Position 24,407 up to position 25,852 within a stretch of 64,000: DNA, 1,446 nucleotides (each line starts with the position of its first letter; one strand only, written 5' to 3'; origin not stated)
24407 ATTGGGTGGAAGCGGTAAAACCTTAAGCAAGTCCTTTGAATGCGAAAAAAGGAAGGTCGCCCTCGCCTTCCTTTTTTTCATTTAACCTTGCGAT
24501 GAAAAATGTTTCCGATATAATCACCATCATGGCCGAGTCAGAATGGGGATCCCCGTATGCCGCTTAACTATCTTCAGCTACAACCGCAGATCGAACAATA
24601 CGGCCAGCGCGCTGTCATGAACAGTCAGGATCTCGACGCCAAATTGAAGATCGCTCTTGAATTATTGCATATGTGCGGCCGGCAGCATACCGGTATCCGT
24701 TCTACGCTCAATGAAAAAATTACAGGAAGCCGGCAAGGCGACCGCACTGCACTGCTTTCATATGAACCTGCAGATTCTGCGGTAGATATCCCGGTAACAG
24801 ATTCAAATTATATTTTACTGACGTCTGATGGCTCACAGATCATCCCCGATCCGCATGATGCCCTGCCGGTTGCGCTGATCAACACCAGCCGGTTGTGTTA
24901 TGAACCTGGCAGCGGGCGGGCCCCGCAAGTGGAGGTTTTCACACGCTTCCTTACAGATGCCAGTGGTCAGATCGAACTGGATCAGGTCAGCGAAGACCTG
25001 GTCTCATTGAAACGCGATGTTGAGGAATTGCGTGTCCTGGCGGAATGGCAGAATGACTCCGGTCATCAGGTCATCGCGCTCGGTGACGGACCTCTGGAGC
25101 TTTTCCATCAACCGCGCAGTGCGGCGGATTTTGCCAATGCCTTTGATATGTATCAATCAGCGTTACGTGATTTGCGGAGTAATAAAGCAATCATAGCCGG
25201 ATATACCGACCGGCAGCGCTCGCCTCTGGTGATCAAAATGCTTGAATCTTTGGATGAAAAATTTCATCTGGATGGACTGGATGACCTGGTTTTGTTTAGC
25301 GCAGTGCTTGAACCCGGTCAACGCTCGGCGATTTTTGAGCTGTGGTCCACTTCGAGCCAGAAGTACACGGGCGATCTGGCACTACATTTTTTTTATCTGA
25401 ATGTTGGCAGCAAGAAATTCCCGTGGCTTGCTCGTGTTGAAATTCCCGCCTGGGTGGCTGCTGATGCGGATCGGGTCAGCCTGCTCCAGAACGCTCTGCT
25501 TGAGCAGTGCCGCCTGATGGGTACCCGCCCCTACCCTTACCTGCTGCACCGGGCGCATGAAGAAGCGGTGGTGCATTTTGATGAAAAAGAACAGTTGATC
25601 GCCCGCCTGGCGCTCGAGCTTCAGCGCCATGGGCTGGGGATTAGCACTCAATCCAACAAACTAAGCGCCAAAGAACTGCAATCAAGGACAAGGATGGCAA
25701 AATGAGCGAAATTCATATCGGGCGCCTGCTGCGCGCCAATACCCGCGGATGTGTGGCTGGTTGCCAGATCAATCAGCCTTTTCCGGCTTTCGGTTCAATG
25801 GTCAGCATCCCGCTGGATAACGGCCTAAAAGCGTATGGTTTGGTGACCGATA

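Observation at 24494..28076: Stand-alone operon: NurA-like nuclease, orphan HAS-barrel-like protein and HerA/FtsK-type ATPase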

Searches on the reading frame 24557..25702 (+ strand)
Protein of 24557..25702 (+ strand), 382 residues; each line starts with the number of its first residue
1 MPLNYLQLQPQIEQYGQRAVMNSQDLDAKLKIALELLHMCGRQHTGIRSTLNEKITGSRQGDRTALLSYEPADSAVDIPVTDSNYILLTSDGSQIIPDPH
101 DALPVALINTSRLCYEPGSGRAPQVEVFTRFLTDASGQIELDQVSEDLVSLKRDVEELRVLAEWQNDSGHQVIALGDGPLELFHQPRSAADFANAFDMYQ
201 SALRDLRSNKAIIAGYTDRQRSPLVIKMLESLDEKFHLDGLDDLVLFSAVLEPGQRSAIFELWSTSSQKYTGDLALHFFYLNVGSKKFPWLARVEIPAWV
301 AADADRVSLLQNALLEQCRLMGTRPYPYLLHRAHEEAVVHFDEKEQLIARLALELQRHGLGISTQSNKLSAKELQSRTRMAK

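Call 3: search_protein_families(library=pfam, proteins=[window:24557-25702:+], max_evalue=1)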
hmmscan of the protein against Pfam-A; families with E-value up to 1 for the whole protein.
window:24557-25702:+ (382 aa): 1 family
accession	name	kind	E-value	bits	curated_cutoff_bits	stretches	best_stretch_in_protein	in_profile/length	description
PF09376.16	NurA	-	2e-20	73.8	21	1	91-339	7-254/254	NurA domain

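Call 4: search_protein_families(library=ncbifam, proteins=[window:24557-25702:+], max_evalue=1)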
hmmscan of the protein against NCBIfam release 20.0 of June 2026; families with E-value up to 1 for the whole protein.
window:24557-25702:+ (382 aa): 0 families

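Call 5: search_protein_families(library=padloc, proteins=[window:24557-25702:+], max_evalue=1)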
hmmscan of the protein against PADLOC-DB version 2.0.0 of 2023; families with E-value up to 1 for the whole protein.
window:24557-25702:+ (382 aa): 0 families

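Call 16: search_solved_structures(query=window:24557-25702:+, max_evalue=0.01, show_alignments=1)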
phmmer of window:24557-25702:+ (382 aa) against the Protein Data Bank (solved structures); distinct sequences matched with E-value up to 0.01: 0.

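Call 73: search_solved_structures(query=A5, max_evalue=1, show_alignments=2)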
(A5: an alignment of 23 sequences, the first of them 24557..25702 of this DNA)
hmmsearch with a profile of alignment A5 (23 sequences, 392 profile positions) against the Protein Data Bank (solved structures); distinct sequences matched with E-value up to 1: 10.
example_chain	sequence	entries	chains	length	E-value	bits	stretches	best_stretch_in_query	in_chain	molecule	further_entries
6m3d_C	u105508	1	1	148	5.2e-05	25.5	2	133-187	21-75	Segmentation polarity homeobox protein engrailed,Segmentation polarity homeobox protein en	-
1hdd_C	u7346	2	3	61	0.089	14.9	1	134-186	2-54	PROTEIN (ENGRAILED HOMEODOMAIN) | Segmentation polarity homeobox protein engrailed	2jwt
8hdu_A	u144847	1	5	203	0.15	14.1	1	13-53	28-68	De novo design cavitated protein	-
6fvc_A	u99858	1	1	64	0.18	13.9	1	137-187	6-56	Segmentation polarity homeobox protein engrailed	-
1p7j_A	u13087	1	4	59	0.21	13.6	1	138-187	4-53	Segmentation polarity homeobox protein engrailed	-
3hdd_A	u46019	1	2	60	0.22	13.5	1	138-187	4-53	ENGRAILED HOMEODOMAIN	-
2hdd_A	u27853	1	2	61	0.24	13.5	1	136-186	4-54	PROTEIN (ENGRAILED HOMEODOMAIN Q50K)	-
1ztr_A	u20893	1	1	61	0.31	13.1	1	134-186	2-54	Segmentation polarity homeobox protein engrailed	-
1p7i_A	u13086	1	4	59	0.35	12.9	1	138-186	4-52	Segmentation polarity homeobox protein engrailed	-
1du0_A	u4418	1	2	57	0.46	12.5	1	141-186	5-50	ENGRAILED HOMEODOMAIN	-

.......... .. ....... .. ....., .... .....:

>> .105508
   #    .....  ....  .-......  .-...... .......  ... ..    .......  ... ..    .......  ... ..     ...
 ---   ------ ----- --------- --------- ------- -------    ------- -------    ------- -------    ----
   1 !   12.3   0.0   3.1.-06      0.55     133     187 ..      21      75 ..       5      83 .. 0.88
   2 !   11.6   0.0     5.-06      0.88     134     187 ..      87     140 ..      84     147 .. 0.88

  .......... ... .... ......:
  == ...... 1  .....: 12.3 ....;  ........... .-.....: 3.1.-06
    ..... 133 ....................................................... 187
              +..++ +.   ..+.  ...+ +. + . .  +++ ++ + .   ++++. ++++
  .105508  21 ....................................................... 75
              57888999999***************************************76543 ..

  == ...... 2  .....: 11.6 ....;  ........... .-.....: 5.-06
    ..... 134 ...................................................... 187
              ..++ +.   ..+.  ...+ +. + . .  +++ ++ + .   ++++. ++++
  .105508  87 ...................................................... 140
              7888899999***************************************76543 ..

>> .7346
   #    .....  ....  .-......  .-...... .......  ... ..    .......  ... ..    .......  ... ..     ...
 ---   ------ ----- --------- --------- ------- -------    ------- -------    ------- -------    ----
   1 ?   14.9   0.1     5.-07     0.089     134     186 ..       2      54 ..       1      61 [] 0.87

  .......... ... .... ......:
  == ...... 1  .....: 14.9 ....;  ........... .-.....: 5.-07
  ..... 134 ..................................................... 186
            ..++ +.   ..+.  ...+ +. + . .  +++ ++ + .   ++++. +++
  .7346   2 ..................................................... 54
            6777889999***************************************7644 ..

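Call 74: find_homologous_proteins(query=window:24557-25702:+, max_evalue=0.00001)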
Query window:24557-25702:+ (382 aa): 4259 proteins with E <= 0.00001 among 8000 candidates; the best 120 are listed.
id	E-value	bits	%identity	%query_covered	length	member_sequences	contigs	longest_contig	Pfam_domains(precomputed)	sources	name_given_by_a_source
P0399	5.8e-251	850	100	100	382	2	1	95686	PF09376.17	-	-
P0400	2.0e-210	717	85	100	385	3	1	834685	PF09376.17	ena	-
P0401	4.9e-205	699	84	100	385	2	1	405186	PF09376.17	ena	-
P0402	9.3e-205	698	83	100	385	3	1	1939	PF09376.17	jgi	jgi:hypothetical protein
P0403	4.0e-204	696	83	100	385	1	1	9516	PF09376.17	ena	-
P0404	3.4e-199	680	81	100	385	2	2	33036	PF09376.17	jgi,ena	jgi:hypothetical protein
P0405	1.8e-196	671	80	100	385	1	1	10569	PF09376.17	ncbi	-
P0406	4.8e-194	663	78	100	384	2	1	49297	PF09376.17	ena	-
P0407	7.8e-192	655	77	100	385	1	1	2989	PF09376.17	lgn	-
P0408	3.6e-191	653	77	100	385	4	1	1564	PF09376.17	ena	-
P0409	4.2e-189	646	76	100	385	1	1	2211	PF09376.17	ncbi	-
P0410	6.1e-189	646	76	100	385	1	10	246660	PF09376.17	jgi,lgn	jgi:hypothetical protein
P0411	3.4e-185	634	82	92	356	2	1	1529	PF09376.17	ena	-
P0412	6.7e-184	629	74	100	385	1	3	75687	PF09376.17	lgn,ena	-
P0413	5.5e-183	626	74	100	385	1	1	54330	PF09376.17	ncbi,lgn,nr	ncbi:MAG: DNA double-strand break repair nuclease NurA [Pelolinea sp.]|nr:DNA double-strand break re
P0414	8.1e-183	626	73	100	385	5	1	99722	PF09376.17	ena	-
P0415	2.0e-182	624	75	99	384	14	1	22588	PF09376.17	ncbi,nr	ncbi:MAG: DNA double-strand break repair nuclease NurA [Anaerolineaceae bacterium]|nr:DNA double-str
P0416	2.9e-181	621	74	100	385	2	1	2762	PF09376.17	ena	-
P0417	4.0e-181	620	72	100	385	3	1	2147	PF09376.17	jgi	jgi:hypothetical protein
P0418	6.1e-179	613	74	100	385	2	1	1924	PF09376.17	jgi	jgi:hypothetical protein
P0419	1.9e-174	598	71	99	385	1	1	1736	PF09376.17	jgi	jgi:hypothetical protein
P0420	6.5e-168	577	69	99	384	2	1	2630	PF09376.17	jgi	jgi:hypothetical protein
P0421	8.5e-165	566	87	77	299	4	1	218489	PF09376.17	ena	-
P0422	4.6e-163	561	67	100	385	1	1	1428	PF09376.17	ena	-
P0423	3.5e-162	558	68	99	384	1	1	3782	PF09376.17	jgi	jgi:hypothetical protein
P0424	1.4e-136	474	78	73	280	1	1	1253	PF09376.17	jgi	jgi:hypothetical protein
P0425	1.3e-125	438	55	100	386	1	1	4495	PF09376.17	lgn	-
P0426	2.3e-125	437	54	100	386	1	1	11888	PF09376.17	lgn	-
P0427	6.9e-125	435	55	100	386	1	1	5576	PF09376.17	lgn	-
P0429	7.6e-122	425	52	100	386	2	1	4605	PF09376.17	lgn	-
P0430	8.6e-122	425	54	100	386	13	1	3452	PF09376.17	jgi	-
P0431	1.8e-121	424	52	100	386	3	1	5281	PF09376.17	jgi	jgi:hypothetical protein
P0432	6.0e-121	422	53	100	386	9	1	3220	PF09376.17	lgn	-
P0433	5.2e-120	419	52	100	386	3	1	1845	PF09376.17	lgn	-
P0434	1.5e-118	414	53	100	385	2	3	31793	PF09376.17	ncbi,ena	-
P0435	1.9e-118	414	51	100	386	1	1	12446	PF09376.17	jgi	jgi:hypothetical protein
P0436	5.8e-118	412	52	100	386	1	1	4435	PF09376.17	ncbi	-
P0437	2.1e-117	411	52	99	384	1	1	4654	PF09376.17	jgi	-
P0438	3.4e-117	410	51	100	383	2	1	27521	PF09376.17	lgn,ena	-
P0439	8.0e-117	409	51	99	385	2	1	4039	PF09376.17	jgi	-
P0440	2.2e-114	401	51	100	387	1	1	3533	PF09376.17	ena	-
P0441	2.3e-114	401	52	100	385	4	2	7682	PF09376.17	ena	-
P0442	7.1e-114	399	50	100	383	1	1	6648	PF09376.17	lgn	-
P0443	1.2e-111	392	52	99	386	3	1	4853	PF09376.17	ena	-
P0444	2.7e-111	390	51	99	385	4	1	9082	PF09376.17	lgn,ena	-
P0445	7.4e-111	389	52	99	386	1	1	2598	PF09376.17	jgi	-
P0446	8.1e-111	389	52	99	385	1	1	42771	PF09376.17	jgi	-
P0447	3.4e-110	387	50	100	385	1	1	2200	PF09376.17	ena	-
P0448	1.2e-109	385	53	99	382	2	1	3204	PF09376.17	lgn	-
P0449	2.1e-109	384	51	100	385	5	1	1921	PF09376.17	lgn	-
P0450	2.2e-109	384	49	100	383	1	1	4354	PF09376.17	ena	-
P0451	8.3e-109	382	49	100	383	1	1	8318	PF09376.17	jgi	-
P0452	1.0e-108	382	51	99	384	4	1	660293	PF09376.17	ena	-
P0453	1.0e-108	382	49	99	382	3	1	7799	PF09376.17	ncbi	-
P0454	1.4e-108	381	51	99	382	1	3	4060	PF09376.17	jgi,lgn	jgi:hypothetical protein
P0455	1.5e-108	381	50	100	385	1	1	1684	PF09376.17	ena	-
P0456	5.3e-108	380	51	99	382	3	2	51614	PF09376.17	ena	-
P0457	5.5e-108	380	51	99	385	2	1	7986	PF09376.17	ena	-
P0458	5.7e-108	379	51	99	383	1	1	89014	PF09376.17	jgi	jgi:hypothetical protein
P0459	8.6e-108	379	49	100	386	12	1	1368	PF09376.17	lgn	-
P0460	4.4e-107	377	51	95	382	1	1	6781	PF09376.17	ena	-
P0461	5.4e-106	373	50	96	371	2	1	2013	PF09376.17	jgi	-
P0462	8.7e-106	372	48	99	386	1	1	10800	PF09376.17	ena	-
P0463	2.0e-105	371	49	99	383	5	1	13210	PF09376.17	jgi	jgi:hypothetical protein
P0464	4.5e-105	370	50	99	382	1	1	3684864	PF09376.17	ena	-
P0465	7.1e-105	369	49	97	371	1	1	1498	PF09376.17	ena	-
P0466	8.8e-105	369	49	99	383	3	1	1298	PF09376.17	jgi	-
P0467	1.7e-103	365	50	99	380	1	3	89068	PF09376.17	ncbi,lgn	-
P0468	1.4e-102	362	55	79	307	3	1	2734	PF09376.17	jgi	jgi:hypothetical protein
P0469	5.3e-102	360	47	99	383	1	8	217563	PF09376.17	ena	-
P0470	7.1e-102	359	49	99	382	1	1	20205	PF09376.17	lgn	-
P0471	1.6e-101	358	48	99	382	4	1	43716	PF09376.17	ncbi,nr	ncbi:MAG: DNA double-strand break repair nuclease NurA [Anaerolineaceae bacterium]|nr:DNA double-str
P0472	2.6e-101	358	48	99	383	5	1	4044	PF09376.17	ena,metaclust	metaclust:\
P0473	2.6e-101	358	48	99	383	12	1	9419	PF09376.17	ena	-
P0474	2.7e-101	358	47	99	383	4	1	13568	PF09376.17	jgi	-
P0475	3.3e-101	357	48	99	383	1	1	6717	PF09376.17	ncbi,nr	ncbi:MAG: DNA double-strand break repair nuclease NurA [Pelolinea sp.]|nr:DNA double-strand break re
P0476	4.2e-101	357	47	99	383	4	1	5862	PF09376.17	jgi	-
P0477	4.7e-101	357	47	99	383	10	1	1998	PF09376.17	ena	-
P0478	6.0e-101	356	47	99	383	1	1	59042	PF09376.17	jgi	-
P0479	1.9e-100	355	48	99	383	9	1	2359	PF09376.17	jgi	-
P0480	3.1e-100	354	48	99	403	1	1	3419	PF09376.17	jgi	jgi:hypothetical protein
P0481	7.9e-100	353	47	99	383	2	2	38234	PF09376.17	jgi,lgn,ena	-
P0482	8.7e-100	353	48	99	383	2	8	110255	PF09376.17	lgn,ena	-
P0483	1.0e-99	352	47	99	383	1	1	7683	PF09376.17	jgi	-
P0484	1.3e-99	352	49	99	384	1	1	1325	PF09376.17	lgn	-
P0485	2.0e-99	351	47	99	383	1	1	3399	PF09376.17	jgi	jgi:hypothetical protein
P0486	2.5e-99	351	46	99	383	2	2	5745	PF09376.17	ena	-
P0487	9.9e-99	349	46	99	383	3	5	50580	PF09376.17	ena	-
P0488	1.2e-98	349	47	99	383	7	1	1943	PF09376.17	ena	-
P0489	1.3e-98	349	49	99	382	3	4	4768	PF09376.17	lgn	-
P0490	2.3e-98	348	48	98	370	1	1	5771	PF09376.17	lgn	-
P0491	2.8e-98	348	46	99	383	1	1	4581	PF09376.17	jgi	-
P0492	4.2e-98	347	46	99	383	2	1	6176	PF09376.17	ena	-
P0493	7.9e-98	346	49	99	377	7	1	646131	PF09376.17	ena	-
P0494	1.2e-97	346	46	99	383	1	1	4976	PF09376.17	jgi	-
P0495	2.0e-97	345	49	99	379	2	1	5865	PF09376.17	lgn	-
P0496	7.6e-96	340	49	99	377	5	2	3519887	PF09376.17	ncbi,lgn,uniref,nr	ncbi:DNA double-strand break repair nuclease NurA [Pelolinea submarina]|uniref:NurA domain-containin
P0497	9.9e-96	339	48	99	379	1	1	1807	PF09376.17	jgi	jgi:hypothetical protein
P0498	1.5e-95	339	46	99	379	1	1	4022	PF09376.17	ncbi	-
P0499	2.7e-95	338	47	99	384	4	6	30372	PF09376.17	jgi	jgi:hypothetical protein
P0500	6.7e-95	336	48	99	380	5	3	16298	PF09376.17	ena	-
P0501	1.7e-94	335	45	99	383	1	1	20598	PF09376.17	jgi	-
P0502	2.5e-94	335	48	99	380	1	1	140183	PF09376.17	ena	-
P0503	4.5e-94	334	46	99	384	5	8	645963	PF09376.17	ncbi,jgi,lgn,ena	jgi:hypothetical protein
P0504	1.0e-93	333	48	99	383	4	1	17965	PF09376.17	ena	-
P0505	1.2e-93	332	48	99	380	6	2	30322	PF09376.17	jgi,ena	jgi:hypothetical protein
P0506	1.8e-93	332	44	99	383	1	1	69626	PF09376.17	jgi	jgi:hypothetical protein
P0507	3.9e-93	331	46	99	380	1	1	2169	PF09376.17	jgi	jgi:hypothetical protein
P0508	1.2e-92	329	45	99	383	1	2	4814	PF09376.17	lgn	-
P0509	1.3e-92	329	47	99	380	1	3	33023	PF09376.17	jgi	jgi:hypothetical protein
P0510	2.4e-92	328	45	99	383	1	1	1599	PF09376.17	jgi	jgi:hypothetical protein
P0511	2.7e-92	328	46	99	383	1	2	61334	PF09376.17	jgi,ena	-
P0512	3.1e-92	328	46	99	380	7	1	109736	PF09376.17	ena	-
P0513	1.1e-91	326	45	99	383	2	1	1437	PF09376.17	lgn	-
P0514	1.3e-91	326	45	99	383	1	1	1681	PF09376.17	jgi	-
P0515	5.4e-91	324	44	99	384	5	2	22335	PF09376.17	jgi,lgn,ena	-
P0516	9.4e-91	323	46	99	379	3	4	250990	PF09376.17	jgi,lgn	jgi:hypothetical protein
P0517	1.0e-90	323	48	99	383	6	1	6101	PF09376.17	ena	-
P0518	1.5e-90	322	47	99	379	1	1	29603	PF09376.17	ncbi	-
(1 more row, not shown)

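Call 85: predict_structure(alignment_id=A6)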
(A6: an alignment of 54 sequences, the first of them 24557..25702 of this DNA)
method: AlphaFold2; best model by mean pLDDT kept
length: 382 residues; sequences in the alignment: 54
mean_pLDDT: 89.3   pTM: 0.87
mean pLDDT of the five models: 89.3, 89.0, 88.3, 88.2, 88.0
residues with pLDDT >= 90: 261; 70-90: 91; 50-70: 20; < 50: 10
segments of 3 or more residues with pLDDT < 50: 374-382
pLDDT, mean of each block of 10 residues (from residue 1): 88 95 94 97 95 87 92 93 91 88 89 94 95 87 85 94 91 95 70 89 96 93 93 90 95 97 90 96 92 97 97 95 89 95 91 88 54 47 38
secondary structure, 60 per line:
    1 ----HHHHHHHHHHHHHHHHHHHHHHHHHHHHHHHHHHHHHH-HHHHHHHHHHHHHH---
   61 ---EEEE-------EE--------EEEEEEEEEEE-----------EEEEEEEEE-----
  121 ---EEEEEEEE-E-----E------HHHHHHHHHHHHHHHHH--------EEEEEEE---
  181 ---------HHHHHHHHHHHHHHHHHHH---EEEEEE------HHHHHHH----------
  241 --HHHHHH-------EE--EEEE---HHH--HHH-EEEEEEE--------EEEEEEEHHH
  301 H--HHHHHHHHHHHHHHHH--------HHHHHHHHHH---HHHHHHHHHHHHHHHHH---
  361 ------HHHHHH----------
elements in order: H5-42 H44-57 E64-67 E85-95 E107-115 E124-131 H146-162 E171-177 H190-208 E212-217 H224-230 H243-248 E260-263 E276-282 E291-297 H298-301 H304-319 H328-337 H341-357 H367-372

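Call 88: fold_search(model_id=the predicted structure, library=pdb)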
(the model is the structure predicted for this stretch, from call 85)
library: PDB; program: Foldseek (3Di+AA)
matches with E <= 10: 715; with E <= 0.001: 38
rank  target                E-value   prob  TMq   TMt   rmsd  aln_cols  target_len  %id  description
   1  2ygk_A                7.9e-11  1.00  0.51  0.59  11.3       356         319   12  Crystal structure of the NurA nuclease from Sulfolobus solfataricus (released 2011-12-14)
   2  9rwz_A                4.1e-06  1.00  0.29  0.15  12.2       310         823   12  ZSWIM8-CUL3 complex bound to AGO2-miR-7-CYRANO (released 2026-03-18)
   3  4w5o_A                1.2e-05  1.00  0.30  0.17  12.3       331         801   13  The Crystal Structure of Human Argonaute2 Bound to a Guide and Target RNA Containing Seed Pairing from 2-9 (released 2014-11-12)
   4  6cbd_A                1.2e-05  1.00  0.30  0.17  12.5       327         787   13  Crystal Structure of Human Argonaute2 Bound to Three Tryptophans (released 2018-04-18)
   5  4z4e_A                1.2e-05  1.00  0.30  0.17  12.3       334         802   13  Human Argonaute2 Bound to t1-U Target RNA (released 2015-09-23)
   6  4w5t_A                1.5e-05  1.00  0.30  0.16  12.4       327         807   13  The Crystal Structure of Human Argonaute2 Bound to a Guide and Target RNA Containing Seed Pairing from 2-7 (released 2014-11-12)
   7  4z4f_A                1.6e-05  1.00  0.30  0.17  12.6       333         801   14  Human Argonaute2 Bound to t1-DAP Target RNA (released 2015-09-23)
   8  9k6r_A                2.0e-05  1.00  0.30  0.25  12.2       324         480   12  Cryo-EM Structure of hAGO2D669A-siRNA-target (14-nt, uni-lobed) (released 2025-06-25)
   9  4z4h_A                2.0e-05  1.00  0.30  0.16  12.4       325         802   12  Human Argonaute2 A481T Mutant Bound to t1-A Target RNA (released 2015-09-23)
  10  7ki3_A                2.5e-05  1.00  0.26  0.15  12.8       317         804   14  Human Argonaute2:miR-122 bound to the HCV genotype 1a site-1 RNA (released 2021-10-06)
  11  9dhx_A                2.5e-05  1.00  0.27  0.17  12.5       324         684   13  human Argonaute2 R315V/H316A - miR-122 in complex with a fully complementary target (released 2026-03-04)
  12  4z4i_A                2.7e-05  1.00  0.29  0.17  12.1       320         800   14  Human Argonaute2 A481T Mutant Bound to t1-G Target RNA (released 2015-09-23)
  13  4z4d_A                2.7e-05  1.00  0.29  0.16  12.6       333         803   14  Human Argonaute2 Bound to t1-G Target RNA (released 2015-09-23)
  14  4w5r_A                2.8e-05  1.00  0.26  0.14  11.9       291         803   13  The Crystal Structure of Human Argonaute2 Bound to a Guide and Target RNA Containing Seed Pairing from 2-8 (Long Targe (released 2014-11-12)
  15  4z4g_A                3.6e-05  1.00  0.29  0.16  12.6       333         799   14  Human Argonaute2 Bound to t1-Inosine Target RNA (released 2015-09-23)
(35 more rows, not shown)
